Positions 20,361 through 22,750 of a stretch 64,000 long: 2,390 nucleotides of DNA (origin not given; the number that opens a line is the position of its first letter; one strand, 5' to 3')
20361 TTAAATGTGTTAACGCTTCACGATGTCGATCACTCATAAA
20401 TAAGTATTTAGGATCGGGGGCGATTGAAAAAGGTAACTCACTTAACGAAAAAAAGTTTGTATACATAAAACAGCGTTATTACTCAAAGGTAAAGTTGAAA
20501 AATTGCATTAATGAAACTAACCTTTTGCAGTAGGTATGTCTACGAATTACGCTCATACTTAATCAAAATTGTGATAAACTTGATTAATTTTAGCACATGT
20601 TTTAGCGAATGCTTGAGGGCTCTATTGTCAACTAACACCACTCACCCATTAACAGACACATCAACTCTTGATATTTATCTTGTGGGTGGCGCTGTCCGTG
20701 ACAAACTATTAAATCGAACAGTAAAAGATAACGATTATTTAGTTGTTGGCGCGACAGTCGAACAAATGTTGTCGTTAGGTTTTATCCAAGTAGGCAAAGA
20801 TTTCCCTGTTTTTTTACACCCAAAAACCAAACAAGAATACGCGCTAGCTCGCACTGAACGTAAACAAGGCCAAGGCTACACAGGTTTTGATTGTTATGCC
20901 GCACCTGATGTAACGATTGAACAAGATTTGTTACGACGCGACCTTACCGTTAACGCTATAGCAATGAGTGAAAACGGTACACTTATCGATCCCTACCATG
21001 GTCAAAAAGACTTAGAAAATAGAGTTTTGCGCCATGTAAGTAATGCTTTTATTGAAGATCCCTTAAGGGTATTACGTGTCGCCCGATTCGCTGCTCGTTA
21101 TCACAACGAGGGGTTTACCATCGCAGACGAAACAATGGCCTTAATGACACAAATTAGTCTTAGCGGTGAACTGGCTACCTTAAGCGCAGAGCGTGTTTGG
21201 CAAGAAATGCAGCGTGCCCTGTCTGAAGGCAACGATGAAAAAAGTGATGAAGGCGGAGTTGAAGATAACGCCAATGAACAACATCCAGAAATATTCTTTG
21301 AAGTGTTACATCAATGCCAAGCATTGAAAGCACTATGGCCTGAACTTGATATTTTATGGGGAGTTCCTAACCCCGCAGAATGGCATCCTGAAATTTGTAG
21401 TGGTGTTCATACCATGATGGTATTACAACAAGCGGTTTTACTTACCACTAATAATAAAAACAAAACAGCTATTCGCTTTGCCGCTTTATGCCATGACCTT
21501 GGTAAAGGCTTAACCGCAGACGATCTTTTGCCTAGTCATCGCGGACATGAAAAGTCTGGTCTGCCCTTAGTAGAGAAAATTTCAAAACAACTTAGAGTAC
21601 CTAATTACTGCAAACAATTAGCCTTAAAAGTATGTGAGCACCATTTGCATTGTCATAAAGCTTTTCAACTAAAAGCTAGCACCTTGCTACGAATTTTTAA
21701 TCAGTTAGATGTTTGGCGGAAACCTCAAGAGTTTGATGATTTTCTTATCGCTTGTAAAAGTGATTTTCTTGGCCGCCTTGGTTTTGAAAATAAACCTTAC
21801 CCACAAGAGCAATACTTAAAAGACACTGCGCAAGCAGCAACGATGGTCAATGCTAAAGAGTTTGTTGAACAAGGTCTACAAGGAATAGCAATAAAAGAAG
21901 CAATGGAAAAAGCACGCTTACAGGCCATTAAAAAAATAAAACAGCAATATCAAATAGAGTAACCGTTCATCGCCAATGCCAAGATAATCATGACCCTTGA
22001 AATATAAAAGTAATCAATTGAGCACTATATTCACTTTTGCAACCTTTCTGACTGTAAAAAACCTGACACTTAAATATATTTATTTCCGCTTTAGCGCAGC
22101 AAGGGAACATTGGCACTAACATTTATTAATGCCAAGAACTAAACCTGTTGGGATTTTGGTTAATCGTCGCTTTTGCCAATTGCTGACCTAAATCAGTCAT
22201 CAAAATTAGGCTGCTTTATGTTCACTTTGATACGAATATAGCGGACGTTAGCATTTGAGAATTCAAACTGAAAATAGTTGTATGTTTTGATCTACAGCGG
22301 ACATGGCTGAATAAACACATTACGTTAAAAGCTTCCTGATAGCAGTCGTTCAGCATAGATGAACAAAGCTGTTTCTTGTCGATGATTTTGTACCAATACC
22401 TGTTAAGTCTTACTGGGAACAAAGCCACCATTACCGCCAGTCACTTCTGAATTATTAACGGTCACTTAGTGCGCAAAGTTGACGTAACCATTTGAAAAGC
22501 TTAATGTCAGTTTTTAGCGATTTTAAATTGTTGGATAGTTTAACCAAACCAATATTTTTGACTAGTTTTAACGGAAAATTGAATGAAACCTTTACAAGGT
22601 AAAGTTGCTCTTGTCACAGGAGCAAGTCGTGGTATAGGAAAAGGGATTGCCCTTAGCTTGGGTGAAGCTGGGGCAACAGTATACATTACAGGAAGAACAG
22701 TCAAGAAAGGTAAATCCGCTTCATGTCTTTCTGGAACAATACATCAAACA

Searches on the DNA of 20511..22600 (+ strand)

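Call 40: search_dna_similar(query=window:22040-22582:+, collection=plasmids, mode=distant, max_evalue=0.01)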
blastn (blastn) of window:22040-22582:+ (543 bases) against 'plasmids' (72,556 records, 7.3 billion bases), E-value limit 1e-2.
Records with a match: 1; places in all: 1; records where one place covers at least 80% of the query: 0.
Best place of each record, by identity: 60-80% 1.
By first word of the organism name: Pseudoalteromonas 1.
By predicted mobility (MOB-suite, as given by PLSDB): mobilizable 1.
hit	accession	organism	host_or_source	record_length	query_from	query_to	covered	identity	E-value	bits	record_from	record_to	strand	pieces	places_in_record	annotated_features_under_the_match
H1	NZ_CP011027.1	Pseudoalteromonas arctica A 37-1-2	seawater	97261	191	272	15%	78.0%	1e-8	68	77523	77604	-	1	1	none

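Call 42: get_annotated_region(hit=H1, flank=6000)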
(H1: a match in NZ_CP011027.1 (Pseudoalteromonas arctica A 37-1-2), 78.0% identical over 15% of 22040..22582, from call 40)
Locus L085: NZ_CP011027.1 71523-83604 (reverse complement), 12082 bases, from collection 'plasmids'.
description: Pseudoalteromonas arctica A 37-1-2 plasmid unnamed, complete sequence
organism: Pseudoalteromonas arctica A 37-1-2 (NCBI taxid 1117313)
taxonomy: Bacteria; Pseudomonadota; Gammaproteobacteria; Alteromonadales; Pseudoalteromonadaceae; Pseudoalteromonas; Pseudoalteromonas arctica; Pseudoalteromonas arctica A 37-1-2
host: -; source: seawater; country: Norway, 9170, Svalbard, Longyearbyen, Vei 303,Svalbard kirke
typing (MOB-suite, as given by PLSDB): mobilizable; replicon rep_cluster_537; relaxase MOBH
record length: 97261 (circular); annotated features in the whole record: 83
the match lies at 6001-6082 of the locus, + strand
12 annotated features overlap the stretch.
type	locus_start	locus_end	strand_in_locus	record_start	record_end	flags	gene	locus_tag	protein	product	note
CDS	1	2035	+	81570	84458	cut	-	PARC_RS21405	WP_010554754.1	type I restriction endonuclease subunit R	-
CDS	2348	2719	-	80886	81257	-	-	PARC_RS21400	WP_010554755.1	hypothetical protein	-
CDS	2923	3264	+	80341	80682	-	-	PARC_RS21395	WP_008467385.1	hypothetical protein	-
CDS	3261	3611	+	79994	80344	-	tnpB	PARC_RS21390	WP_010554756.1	IS66 family insertion sequence element accessory protein TnpB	-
CDS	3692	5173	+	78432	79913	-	-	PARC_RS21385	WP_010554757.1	IS66 family transposase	-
CDS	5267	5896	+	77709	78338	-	-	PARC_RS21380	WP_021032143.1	IS66 family transposase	-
CDS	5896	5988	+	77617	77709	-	-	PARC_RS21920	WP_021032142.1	hypothetical protein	-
CDS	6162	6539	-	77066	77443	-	-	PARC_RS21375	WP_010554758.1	diacylglycerol kinase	GO:0006654 - phosphatidic acid biosynthetic process [Evidence IEA]; GO:0008654 - phospholipid biosynthetic process ...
CDS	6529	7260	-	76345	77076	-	-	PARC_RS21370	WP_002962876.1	phosphatase PAP2 family protein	-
CDS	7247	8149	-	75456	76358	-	-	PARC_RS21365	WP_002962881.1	cation diffusion facilitator family transporter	-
CDS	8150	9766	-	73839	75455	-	-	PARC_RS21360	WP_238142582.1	phosphoethanolamine--lipid A transferase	-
CDS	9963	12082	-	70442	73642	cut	-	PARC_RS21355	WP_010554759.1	CusA/CzcA family heavy metal efflux RND transporter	-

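Call 66: search_rna_families(source=window, start=21960, end=22600, threshold=evalue, max_evalue=10)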
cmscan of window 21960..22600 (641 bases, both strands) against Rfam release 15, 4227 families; matches with E-value up to 10: 4.
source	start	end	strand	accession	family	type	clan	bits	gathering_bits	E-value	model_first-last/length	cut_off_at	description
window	22531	22583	+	RF02286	TtnuCD9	Gene; snRNA; snoRNA; CD-box;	-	20.2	70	3.8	1-55/55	no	Tetrahymena snoRNA TtnuCD9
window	22124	22211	-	RF02288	TtnuCD11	Gene; snRNA; snoRNA; CD-box;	-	13.1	70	2.8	1-74/74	no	Tetrahymena snoRNA TtnuCD11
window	22092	22156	-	RF01952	SOX2OT_exon2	Gene; lncRNA;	-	10.8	45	9.3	1-69/69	no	SOX2 overlapping transcript exon 2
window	21960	22033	-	RF01849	alpha_tmRNA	Gene;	CL00001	6.8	50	5.9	1-71/355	3'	Alphaproteobacteria transfer-messenger RNA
